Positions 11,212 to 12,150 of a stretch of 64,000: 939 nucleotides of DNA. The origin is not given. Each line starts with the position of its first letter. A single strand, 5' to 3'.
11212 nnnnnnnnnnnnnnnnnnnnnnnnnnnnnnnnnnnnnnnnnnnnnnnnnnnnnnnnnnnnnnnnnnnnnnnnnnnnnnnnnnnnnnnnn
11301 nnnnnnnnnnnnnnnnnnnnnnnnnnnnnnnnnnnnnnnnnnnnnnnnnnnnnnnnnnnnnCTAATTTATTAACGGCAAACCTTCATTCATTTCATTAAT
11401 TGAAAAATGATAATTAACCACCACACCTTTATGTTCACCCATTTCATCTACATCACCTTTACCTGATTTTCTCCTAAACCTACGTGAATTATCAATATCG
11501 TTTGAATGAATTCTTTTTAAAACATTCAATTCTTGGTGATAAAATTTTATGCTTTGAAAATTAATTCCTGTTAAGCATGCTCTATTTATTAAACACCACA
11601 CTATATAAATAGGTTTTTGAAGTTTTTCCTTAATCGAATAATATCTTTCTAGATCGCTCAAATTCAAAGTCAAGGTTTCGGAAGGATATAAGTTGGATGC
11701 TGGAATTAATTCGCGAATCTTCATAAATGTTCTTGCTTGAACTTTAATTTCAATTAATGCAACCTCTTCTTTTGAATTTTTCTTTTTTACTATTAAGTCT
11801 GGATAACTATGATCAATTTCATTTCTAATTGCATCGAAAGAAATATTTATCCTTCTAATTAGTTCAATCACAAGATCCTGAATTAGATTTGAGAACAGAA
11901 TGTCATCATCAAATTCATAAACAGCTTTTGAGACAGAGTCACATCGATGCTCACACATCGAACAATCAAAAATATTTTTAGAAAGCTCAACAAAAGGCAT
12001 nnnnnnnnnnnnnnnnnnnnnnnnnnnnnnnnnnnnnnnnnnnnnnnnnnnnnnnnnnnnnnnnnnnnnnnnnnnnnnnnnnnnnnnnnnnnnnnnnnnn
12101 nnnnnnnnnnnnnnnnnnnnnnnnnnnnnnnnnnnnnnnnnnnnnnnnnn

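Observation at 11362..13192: Type II restriction-modification pair: CcrM/M.HinfI-family N6-adenine methyltransferase plus a small PD-(D/E)xK endonuclease candidate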

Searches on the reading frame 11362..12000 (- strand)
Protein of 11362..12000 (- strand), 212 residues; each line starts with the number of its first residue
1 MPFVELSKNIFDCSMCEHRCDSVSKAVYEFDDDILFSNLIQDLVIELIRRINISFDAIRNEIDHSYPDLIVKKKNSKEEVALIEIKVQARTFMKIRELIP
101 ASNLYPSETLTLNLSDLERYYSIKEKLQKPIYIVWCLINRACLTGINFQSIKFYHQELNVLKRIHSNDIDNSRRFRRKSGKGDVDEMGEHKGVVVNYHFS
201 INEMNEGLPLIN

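Call 3: search_protein_families(library=pfam, proteins=[window:11362-12000:-], max_evalue=1)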
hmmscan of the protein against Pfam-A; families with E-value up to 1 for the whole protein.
window:11362-12000:- (212 aa): 1 family
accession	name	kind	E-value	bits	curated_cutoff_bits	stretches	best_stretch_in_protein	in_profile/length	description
PF17227.7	DUF5302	-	0.18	13.3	25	1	168-180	40-52/52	Family of unknown function (DUF5302)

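Call 4: search_protein_families(library=ncbifam, proteins=[window:11362-12000:-], max_evalue=1)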
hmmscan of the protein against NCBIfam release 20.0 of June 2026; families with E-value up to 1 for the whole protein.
window:11362-12000:- (212 aa): 0 families

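Call 5: search_protein_families(library=padloc, proteins=[window:11362-12000:-], max_evalue=1)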
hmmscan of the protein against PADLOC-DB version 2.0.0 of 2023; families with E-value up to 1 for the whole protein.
window:11362-12000:- (212 aa): 0 families

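Call 6: find_homologous_proteins(query=window:11362-12000:-, max_evalue=0.001)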
Query window:11362-12000:- (212 aa): 318 proteins with E <= 0.001 among 439 candidates; the best 120 are listed.
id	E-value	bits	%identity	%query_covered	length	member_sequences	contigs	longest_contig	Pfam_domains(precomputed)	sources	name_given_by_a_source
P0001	8.2e-130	448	94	100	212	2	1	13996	-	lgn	-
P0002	3.5e-99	348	70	100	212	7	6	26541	-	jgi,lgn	-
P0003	2.5e-92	326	67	99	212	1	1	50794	-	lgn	-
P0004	7.2e-92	325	65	100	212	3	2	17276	-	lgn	-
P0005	3.8e-91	322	66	100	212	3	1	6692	-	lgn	-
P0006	5.3e-90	319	64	99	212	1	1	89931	-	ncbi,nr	ncbi:MAG: hypothetical protein N3F03_01760 [Ignavibacteria bacterium]|nr:hypothetical protein [Ignav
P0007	1.9e-89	317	65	100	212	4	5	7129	-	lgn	-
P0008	1.2e-84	301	66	93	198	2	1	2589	-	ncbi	-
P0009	1.3e-63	232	52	99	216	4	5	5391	-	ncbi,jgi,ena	-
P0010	2.2e-63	232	53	99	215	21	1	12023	-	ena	-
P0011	1.2e-62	229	52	99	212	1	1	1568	-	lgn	-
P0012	1.3e-62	229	53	99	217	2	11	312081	-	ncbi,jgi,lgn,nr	ncbi:MAG: hypothetical protein WHV63_10725 [Ignavibacteria bacterium]|jgi:hypothetical protein|nr:hy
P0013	3.5e-62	228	53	99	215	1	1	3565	-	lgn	-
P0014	9.2e-62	226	51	100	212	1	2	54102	-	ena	-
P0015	1.9e-61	225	52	99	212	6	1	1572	-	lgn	-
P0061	1.1e-52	197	47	99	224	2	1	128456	-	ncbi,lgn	ncbi:MAG: hypothetical protein ACK4VN_07915 [Bacteroidales bacterium]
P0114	3.3e-47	179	46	94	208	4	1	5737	-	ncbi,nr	ncbi:MAG: hypothetical protein VB122_02475 [Erysipelotrichales bacterium]|nr:hypothetical protein [E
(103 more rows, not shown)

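Call 7: search_solved_structures(query=window:11362-12000:-, max_evalue=10)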
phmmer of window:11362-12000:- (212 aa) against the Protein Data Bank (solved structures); distinct sequences matched with E-value up to 10: 0.

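Call 9: find_encoding_contigs(protein=P0012, flank=5000, max_places=3)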
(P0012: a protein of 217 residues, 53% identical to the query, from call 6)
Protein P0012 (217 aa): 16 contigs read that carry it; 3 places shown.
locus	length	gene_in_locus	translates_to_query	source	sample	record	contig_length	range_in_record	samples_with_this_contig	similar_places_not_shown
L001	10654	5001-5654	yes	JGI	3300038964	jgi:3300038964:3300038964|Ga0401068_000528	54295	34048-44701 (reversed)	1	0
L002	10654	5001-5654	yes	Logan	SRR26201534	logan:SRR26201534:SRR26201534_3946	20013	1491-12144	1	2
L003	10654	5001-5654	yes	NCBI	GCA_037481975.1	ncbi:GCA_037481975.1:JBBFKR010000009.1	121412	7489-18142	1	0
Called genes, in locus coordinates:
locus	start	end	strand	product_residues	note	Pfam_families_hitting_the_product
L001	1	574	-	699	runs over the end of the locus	PF13623:SurA_N_2, PF13624:SurA_N_3, PF13145:Rotamase_2 (weak), PF13616:Rotamase_3, PF00639:Rotamase, PF13145:Rotamase_2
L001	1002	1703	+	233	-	-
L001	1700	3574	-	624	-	PF01807:Zn_ribbon_DnaG, PF08275:DNAG_N, PF01751:Toprim, PF13155:Toprim_2, PF13362:Toprim_3, PF13662:Toprim_4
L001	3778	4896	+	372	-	PF01555:N6_N4_Mtase, PF18755:RAMA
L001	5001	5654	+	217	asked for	-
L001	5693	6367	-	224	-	PF00072:Response_reg, PF00196:GerE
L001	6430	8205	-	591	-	PF00515:TPR_1 (faint), PF07719:TPR_2 (faint), PF13424:TPR_12 (weak), PF07730:HisKA_3, PF02518:HATPase_c (weak)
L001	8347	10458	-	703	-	PF02629:CoA_binding, PF13380:CoA_binding_2, PF13607:Succ_CoA_lig, PF19045:Ligase_CoA_2 (faint), PF13549:ATP-grasp_5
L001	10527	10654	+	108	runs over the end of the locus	PF10825:DUF2752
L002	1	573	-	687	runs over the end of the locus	?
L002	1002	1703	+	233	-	-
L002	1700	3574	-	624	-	PF01807:Zn_ribbon_DnaG, PF08275:DNAG_N, PF01751:Toprim, PF13155:Toprim_2, PF13362:Toprim_3, PF13662:Toprim_4, PF28534:DUF8430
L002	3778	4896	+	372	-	PF01555:N6_N4_Mtase, PF18755:RAMA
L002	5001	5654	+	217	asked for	-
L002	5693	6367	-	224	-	PF00072:Response_reg, PF00196:GerE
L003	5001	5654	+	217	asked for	-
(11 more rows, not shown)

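Call 10: find_encoding_contigs(protein=P0061, flank=5000, max_places=2)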
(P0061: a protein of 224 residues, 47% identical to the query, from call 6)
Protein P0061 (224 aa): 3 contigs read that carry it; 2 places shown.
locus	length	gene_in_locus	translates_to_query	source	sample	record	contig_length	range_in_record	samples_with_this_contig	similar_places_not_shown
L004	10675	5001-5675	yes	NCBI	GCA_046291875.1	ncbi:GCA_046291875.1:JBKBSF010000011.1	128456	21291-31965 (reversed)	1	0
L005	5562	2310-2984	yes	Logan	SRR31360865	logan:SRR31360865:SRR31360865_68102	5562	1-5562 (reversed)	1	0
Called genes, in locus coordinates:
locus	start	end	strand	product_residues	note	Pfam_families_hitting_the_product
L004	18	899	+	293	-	PF01040:UbiA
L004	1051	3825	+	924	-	PF01590:GAF, PF00989:PAS (weak), PF13426:PAS_9, PF00512:HisKA, PF02518:HATPase_c, PF00072:Response_reg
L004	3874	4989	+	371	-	PF01555:N6_N4_Mtase, PF18755:RAMA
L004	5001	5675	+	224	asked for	-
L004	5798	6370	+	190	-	PF00403:HMA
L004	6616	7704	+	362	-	-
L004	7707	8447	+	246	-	PF09359:VTC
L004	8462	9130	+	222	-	PF16316:DUF4956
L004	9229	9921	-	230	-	PF22252:PNGase_F-II_N (weak)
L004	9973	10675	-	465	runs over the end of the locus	PF02784:Orn_Arg_deC_N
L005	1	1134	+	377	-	?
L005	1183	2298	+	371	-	PF01555:N6_N4_Mtase, PF18755:RAMA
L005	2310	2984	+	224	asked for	-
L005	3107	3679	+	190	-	PF00403:HMA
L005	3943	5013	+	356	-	-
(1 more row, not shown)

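Call 11: find_encoding_contigs(protein=P0114, flank=5000, max_places=2)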
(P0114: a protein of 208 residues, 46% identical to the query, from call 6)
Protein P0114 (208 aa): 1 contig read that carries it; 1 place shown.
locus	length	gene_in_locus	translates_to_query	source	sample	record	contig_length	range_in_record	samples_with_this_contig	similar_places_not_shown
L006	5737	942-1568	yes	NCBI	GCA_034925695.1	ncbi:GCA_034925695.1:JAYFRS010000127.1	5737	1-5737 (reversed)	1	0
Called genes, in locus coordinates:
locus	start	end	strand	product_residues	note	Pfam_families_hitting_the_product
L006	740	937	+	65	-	PF12844:HTH_19 (weak), PF01381:HTH_3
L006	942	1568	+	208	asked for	-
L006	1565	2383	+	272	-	PF09520:HinfI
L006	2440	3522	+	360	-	PF01555:N6_N4_Mtase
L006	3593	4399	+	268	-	PF01844:HNH (weak)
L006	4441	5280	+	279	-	PF14267:DUF4357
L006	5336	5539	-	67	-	PF13443:HTH_26, PF01381:HTH_3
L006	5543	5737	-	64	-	?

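Call 15: search_protein_families(library=pfam, proteins=[L006:740-937:+, L006:1565-2383:+, L006:2440-3522:+, L006:3593-4399:+, L006:4441-5280:+], max_evalue=0.01)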
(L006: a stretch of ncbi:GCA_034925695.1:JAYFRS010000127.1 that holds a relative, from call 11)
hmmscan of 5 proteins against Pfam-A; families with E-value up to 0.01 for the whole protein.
L006:740-937:+ (65 aa): 6 families
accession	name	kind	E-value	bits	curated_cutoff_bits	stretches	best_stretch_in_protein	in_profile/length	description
PF01381.28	HTH_3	-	4.2e-13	49.5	23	1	7-54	1-48/55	Helix-turn-helix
PF12844.13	HTH_19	-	3.3e-06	27.3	30.2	1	6-60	3-54/64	Helix-turn-helix domain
PF13545.12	HTH_Crp_2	-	0.0013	19.1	27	1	11-34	18-41/70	Crp-like helix-turn-helix domain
PF15731.11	MqsA_antitoxin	-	0.0015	19.1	30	1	4-48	71-115/131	Antitoxin component of bacterial toxin-antitoxin system, MqsA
PF13560.12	HTH_31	-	0.0039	17.9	27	1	10-42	9-42/64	Helix-turn-helix domain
PF13022.12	HTH_Tnp_1_2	-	0.0085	16.6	27.9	1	16-58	27-67/122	Helix-turn-helix of insertion element transposase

L006:1565-2383:+ (272 aa): 0 families

L006:2440-3522:+ (360 aa): 1 family
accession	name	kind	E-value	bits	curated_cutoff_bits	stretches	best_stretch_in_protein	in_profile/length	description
PF01555.25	N6_N4_Mtase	-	1.4e-57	195.7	26.7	1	25-247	2-220/221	DNA methylase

L006:3593-4399:+ (268 aa): 3 families
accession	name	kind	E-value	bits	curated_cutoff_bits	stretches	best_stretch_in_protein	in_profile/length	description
PF01844.29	HNH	-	7.4e-07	29.7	21.4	1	189-249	1-47/47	HNH endonuclease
PF14338.12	Mrr_N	-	0.00014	22.4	29.5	1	13-92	5-85/87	Mrr N-terminal domain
PF00061.29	Lipocalin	-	0.0013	19.3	23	0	131-182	78-126/145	Lipocalin / cytosolic fatty-acid binding protein family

L006:4441-5280:+ (279 aa): 2 families
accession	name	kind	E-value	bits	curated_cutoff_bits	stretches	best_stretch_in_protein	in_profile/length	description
PF14267.11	DUF4357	-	3.9e-15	55.9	38.4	1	225-274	1-54/54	Domain of unknown function (DUF4357)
PF01541.30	GIY-YIG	-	0.00061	20.5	22.6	1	50-117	2-68/78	GIY-YIG catalytic domain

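Call 16: find_related_loci(query=A1, collection=genome_contigs, flank=6000)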
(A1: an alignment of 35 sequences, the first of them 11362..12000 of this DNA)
Query A1 (212 aa) in genome_contigs; peptide patterns used: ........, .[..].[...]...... (x = any residue, [..] = any of these).
117 stretches matched a pattern; 108 encode a relative of the query (tblastn E <= 1e-3); the best 80 are kept; 80 distinct loci.
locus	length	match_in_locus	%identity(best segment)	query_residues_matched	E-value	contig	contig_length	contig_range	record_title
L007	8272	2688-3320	71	1-211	6e-106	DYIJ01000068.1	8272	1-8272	MAG TPA_asm: Ignavibacterium album isolate TT109_32_7 Afr_mines_TT109_1529_length_8272_cov_2_890593, whole genome shotgu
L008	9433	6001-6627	64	1-209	5e-95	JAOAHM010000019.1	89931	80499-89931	MAG: Ignavibacteria bacterium isolate SKW60 k141_424203, whole genome shotgun sequence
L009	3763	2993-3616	52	1-209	1e-68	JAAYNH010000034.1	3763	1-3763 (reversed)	MAG: Treponema sp. isolate AS21ysBPME_133 88247_AS21, whole genome shotgun sequence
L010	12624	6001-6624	50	1-209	1e-65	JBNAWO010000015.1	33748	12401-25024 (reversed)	MAG: Ignavibacteria bacterium isolate Kamch4342-D-MF-066 bin16.fa-15, whole genome shotgun sequence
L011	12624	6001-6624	50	1-209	2e-63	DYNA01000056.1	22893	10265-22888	MAG TPA_asm: Paludibacter propionicigenes isolate SulCav_FS08_3_2_32_58 SulCav_FS08_3_772_length_22893_cov_36_824591, wh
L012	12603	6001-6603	52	6-209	5e-63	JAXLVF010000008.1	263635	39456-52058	MAG: Flavobacteriaceae bacterium isolate STL-BAC49 C4.44.fa-8, whole genome shotgun sequence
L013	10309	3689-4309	48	1-209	2e-61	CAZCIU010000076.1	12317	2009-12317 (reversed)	MAG TPA_asm: uncultured Paludibacter sp. isolate SRP274231_co1_138 genome assembly, contig: NODE_5123_length_12317_cov_1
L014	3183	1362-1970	50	5-208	1e-61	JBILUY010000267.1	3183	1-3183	MAG: Crocinitomicaceae bacterium isolate ME2018-08-14_3300043803_group8_bin126 Rohwer_bin810_scaffold_19549_c2, whole ge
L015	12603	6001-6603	48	3-204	8e-61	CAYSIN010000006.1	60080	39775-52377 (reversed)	MAG TPA_asm: uncultured Bacteroidales bacterium isolate binchicken_co20_354 genome assembly, contig: NODE_1235_length_60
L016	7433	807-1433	46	1-212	3e-60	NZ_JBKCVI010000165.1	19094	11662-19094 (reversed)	MAG: Flavobacterium sp. isolate samp_2047_semibin_486 samp_2047_3491598, whole genome shotgun sequence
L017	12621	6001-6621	47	1-209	2e-60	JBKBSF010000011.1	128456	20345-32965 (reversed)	MAG: Bacteroidales bacterium isolate 21H_022.bin.26 NODE_12_length_128456_cov_6.585119, whole genome shotgun sequence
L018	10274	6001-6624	46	1-209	2e-60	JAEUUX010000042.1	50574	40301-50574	MAG: Chitinophagales bacterium isolate new MAG-366 k141_4450375, whole genome shotgun sequence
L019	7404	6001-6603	50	6-209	6e-60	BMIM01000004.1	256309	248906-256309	Flavobacterium lutivivi CGMCC 1.15347 DNA, sequence04, whole genome shotgun sequence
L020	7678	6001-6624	48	1-211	1e-59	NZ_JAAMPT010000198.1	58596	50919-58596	Flavobacterium solisilvae strain SE-s27 1013, whole genome shotgun sequence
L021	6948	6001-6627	48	1-212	7e-60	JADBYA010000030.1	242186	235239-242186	MAG: Flavobacterium sp. isolate M144S2SP1A02QC M144S2_30, whole genome shotgun sequence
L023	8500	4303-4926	43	1-209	4e-58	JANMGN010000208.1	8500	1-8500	MAG: Chitinophagales bacterium isolate OTE_70_metabat_446 OTE_70_k141_898395, whole genome shotgun sequence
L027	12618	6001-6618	45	3-212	1e-57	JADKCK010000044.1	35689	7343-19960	MAG: Sphingobacteriales bacterium isolate OdNE_18-Q3-R46-58_MAXAC.028 tig00018685-10-354560, whole genome shotgun sequen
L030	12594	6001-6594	45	10-210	2e-55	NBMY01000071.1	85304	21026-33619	Sphingobacteriales bacterium TSM_CSS 12, whole genome shotgun sequence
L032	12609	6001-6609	48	1-209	8e-55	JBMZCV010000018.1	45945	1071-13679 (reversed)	MAG: Chitinophagales bacterium isolate ME_XS_2203_1_bin_61 ME_XS_2203_1_bin_61_17, whole genome shotgun sequence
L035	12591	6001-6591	47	10-209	1e-54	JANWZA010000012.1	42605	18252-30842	MAG: Microscillaceae bacterium isolate SKYG84 k141_552013, whole genome shotgun sequence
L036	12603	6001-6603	44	6-209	2e-54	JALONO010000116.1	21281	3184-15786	MAG: Bernardetiaceae bacterium isolate Prado079 scaffold_11059, whole genome shotgun sequence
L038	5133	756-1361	45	1-208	7e-53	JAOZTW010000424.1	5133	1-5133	MAG: Bacteroidales bacterium isolate GMC8.concoct.158 GMC8_22432_length_5133_cov_13.474596, whole genome shotgun sequenc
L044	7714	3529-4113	46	10-211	2e-50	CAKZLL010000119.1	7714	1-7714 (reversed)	MAG TPA_asm: uncultured Saprospiraceae bacterium isolate ERR2094173_bin.102_CONCOCT_v1.1_MAG genome assembly, contig: ER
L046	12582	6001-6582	47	6-206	2e-50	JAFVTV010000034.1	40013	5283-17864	MAG: Clostridia bacterium isolate RGIG5389 Sheep_Colon-3__c644215, whole genome shotgun sequence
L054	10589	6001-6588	44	4-206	6e-49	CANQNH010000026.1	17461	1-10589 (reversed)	MAG: uncultured Clostridia bacterium isolate Lapin-012__bin35 genome assembly, contig: Lapin-012__NODE_4134_length_17461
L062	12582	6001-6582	45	3-204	6e-48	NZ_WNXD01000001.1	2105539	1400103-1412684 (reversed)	Pedobacter planticolens strain LMG 31464 NODE_1_length_2105539_cov_19.138675, whole genome shotgun sequence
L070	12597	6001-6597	41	1-206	1e-45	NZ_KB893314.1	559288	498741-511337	Segetibacter koreensis DSM 18137 B154DRAFT_scaffold_0.1, whole genome shotgun sequence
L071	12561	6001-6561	43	11-204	2e-45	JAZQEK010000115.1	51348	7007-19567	MAG: Acetatifactor sp. isolate T1900044634_TS20190100.MAGScoT_cleanbin_000009 SGB_1112_k141_1080868, whole genome shotgu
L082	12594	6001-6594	41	2-206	7e-45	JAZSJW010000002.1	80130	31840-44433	MAG: Clostridia bacterium isolate T1900044563_TS20190029.MAGScoT_cleanbin_000045 SGB_379_k141_1592189, whole genome shot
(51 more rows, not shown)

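Call 20: search_protein_families(library=pfam, proteins=[L062:4860-5987:+, L070:4828-5997:+, L019:5120-5983:+, L030:4235-5950:+, L035:4325-5968:+, L036:5150-5926:+, L015:5471-5989:+, L054:5130-5945:+, L046:6632-7441:+, L038:128-766:+], max_evalue=0.1)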
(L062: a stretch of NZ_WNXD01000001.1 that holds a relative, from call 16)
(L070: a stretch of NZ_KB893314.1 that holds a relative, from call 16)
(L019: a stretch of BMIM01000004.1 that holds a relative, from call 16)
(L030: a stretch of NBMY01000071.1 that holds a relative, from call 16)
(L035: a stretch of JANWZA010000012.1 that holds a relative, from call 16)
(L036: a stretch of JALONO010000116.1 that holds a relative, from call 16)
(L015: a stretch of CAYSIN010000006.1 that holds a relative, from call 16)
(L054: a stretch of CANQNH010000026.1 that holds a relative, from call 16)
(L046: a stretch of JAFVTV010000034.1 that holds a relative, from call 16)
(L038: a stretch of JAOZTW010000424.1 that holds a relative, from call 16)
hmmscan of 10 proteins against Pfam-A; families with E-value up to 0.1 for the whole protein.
L062:4860-5987:+ (375 aa): 3 families
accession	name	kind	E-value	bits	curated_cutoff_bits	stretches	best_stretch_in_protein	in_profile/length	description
PF02086.21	MethyltransfD12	-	3.7e-30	105.9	22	2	184-347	83-243/253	D12 class N6 adenine-specific DNA methyltransferase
PF03602.21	Cons_hypoth95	-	0.0019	18.3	24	1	246-301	74-128/182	Conserved hypothetical protein 95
PF07659.16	DUF1599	-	0.075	13.8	25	0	145-180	9-47/61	Nucleotide modification associated domain 1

L070:4828-5997:+ (389 aa): 3 families
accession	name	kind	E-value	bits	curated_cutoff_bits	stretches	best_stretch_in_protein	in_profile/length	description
PF02086.21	MethyltransfD12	-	1e-30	107.8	22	2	196-355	83-241/253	D12 class N6 adenine-specific DNA methyltransferase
PF03602.21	Cons_hypoth95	-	0.0053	16.9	24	1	278-312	91-127/182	Conserved hypothetical protein 95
PF25757.1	TPR_DNAAF5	-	0.05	13.2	27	0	104-177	77-148/288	Dynein axonemal assembly factor 5-like, TPR repeats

L019:5120-5983:+ (287 aa): 7 families
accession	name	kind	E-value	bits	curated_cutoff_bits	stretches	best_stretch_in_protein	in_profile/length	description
PF00561.26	Abhydrolase_1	-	7.1e-11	42.7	25.8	1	86-178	3-101/245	alpha/beta hydrolase fold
PF12146.15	Hydrolase_4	-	1.2e-09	38.3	27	1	83-176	4-105/239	Serine aminopeptidase, S33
PF12697.13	Abhydrolase_6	-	2e-07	32.3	26.3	1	86-179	1-93/217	Alpha/beta hydrolase family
PF08386.16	Abhydrolase_4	-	0.00021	21.8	21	1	226-284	31-90/103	TAP-like protein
PF00326.27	Peptidase_S9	-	0.00043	20.3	22.6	1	151-256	68-171/213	Prolyl oligopeptidase family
PF01738.24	DLH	-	0.0029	17.7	21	0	83-115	13-46/217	Dienelactone hydrolase family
PF20434.5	BD-FAE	-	0.005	16.8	26.8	1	204-255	161-215/215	BD-FAE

L030:4235-5950:+ (571 aa): 8 families
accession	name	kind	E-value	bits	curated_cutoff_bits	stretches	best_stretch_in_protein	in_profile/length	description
PF14716.13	HHH_8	-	9.8e-21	74.4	30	1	20-93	1-72/73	Helix-hairpin-helix domain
PF14520.12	HHH_5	-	3.7e-10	40.6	27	1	110-161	3-52/57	Helix-hairpin-helix domain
PF02811.25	PHP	-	7.7e-08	33.3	26.4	1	341-472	3-133/164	PHP domain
PF14791.11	DNA_pol_B_thumb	-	3.5e-05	24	25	1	292-313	42-63/63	DNA polymerase beta thumb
PF00633.29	HHH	-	0.00013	22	24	0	69-85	11-27/30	Helix-hairpin-helix motif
PF03118.21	RNA_pol_A_CTD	-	0.00038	20.6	23.8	1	128-164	30-65/67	Bacterial RNA polymerase, alpha chain C terminal domain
PF12836.13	HHH_3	-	0.015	15.9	27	0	67-104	12-50/65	Helix-hairpin-helix motif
PF21757.2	DUF6870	-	0.089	13.2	24.4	0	435-466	17-48/71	Family of unknown function (DUF6870)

L035:4325-5968:+ (547 aa): 5 families
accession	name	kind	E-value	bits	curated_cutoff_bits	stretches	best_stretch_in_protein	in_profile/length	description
PF05833.16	NFACT_N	-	2.3e-21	76.6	31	1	213-423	227-452/456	NFACT N-terminal and middle domains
PF05670.18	NFACT-R_1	-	1.3e-19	71.2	29.8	1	439-535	9-111/112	NFACT protein RNA binding domain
PF18297.6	NFACT-R_2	-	1.8e-06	28.4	26.9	1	441-519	10-83/104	NFACT protein RNA binding domain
PF06248.19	Zw10_N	-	0.0092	17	26.3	0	252-309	6-63/93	Centromere/kinetochore Zw10 N-terminal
PF14261.11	DUF4351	-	0.035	14.6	25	0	280-308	6-34/59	Domain of unknown function (DUF4351)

L036:5150-5926:+ (258 aa): 2 families
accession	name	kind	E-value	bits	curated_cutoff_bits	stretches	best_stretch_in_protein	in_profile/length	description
PF00578.27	AhpC-TSA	-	5.1e-21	75.3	26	1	87-231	2-122/124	AhpC/TSA family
PF08534.16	Redoxin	-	1.5e-10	41.5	26.6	1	85-238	1-136/148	Redoxin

L015:5471-5989:+ (172 aa): 4 families
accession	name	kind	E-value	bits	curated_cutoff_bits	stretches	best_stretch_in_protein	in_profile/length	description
PF24986.1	PRC_RimM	-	1e-10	41.6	27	1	103-166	3-67/69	RimM PRC barrel domain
PF01782.24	RimM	-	1.5e-08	35.2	23.5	1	9-90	2-83/84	RimM N-terminal domain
PF05239.21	PRC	-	3.9e-05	24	21.2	1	99-167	4-76/78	PRC-barrel domain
PF04410.20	Gar1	-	0.011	15.9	29.3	1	108-147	33-66/92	Gar1/Naf1 RNA binding region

L054:5130-5945:+ (271 aa): 8 families
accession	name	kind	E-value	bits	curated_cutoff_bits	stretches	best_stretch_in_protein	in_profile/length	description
PF12710.13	HAD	-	1.2e-11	45.8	27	1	52-223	1-184/189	haloacid dehalogenase-like hydrolase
PF00702.32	Hydrolase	-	1.3e-11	45.7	26.4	1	50-226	2-186/191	haloacid dehalogenase-like hydrolase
PF05822.18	UMPH-1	-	6.5e-08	32.8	23.7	1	99-196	61-162/246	Pyrimidine 5'-nucleotidase (UMPH-1)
PF13419.12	HAD_2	-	6.1e-07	30.2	23.8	1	53-161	2-114/178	Haloacid dehalogenase-like hydrolase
PF06888.18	Put_Phosphatase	-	3e-05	24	27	1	51-160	2-107/234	Putative Phosphatase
PF08235.19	LNS2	-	0.00023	21.1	32.3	1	45-110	43-107/226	LNS2 (Lipin/Ned1/Smp2)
PF12689.13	Acid_PPase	-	0.0019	18.5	27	1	111-167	30-86/169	Acid Phosphatase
PF08282.18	Hydrolase_3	-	0.048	13.8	20.9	0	195-223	187-215/255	haloacid dehalogenase-like hydrolase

L046:6632-7441:+ (269 aa): 1 family
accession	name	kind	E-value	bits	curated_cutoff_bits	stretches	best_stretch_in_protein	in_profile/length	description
PF07508.19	Recombinase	-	0.025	15.2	21.1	1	7-72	22-89/102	Recombinase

L038:128-766:+ (212 aa): 6 families
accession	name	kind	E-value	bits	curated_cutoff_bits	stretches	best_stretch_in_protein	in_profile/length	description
PF13419.12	HAD_2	-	8.2e-24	85.1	23.8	1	5-182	1-178/178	Haloacid dehalogenase-like hydrolase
PF00702.32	Hydrolase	-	2.9e-11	44.5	26.4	1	3-176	2-191/191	haloacid dehalogenase-like hydrolase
PF13242.12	Hydrolase_like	-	3.4e-08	33.7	22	1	146-202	11-71/75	HAD-hyrolase-like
PF12710.13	HAD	-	0.00011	23.1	27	1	5-173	1-189/189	haloacid dehalogenase-like hydrolase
PF08282.18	Hydrolase_3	-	0.0092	16.2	20.9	0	140-177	187-224/255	haloacid dehalogenase-like hydrolase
PF21141.3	T6PP_C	-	0.077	12.7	26.7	0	66-172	126-222/267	Trehalose-6-phosphate phosphatase, C-terminal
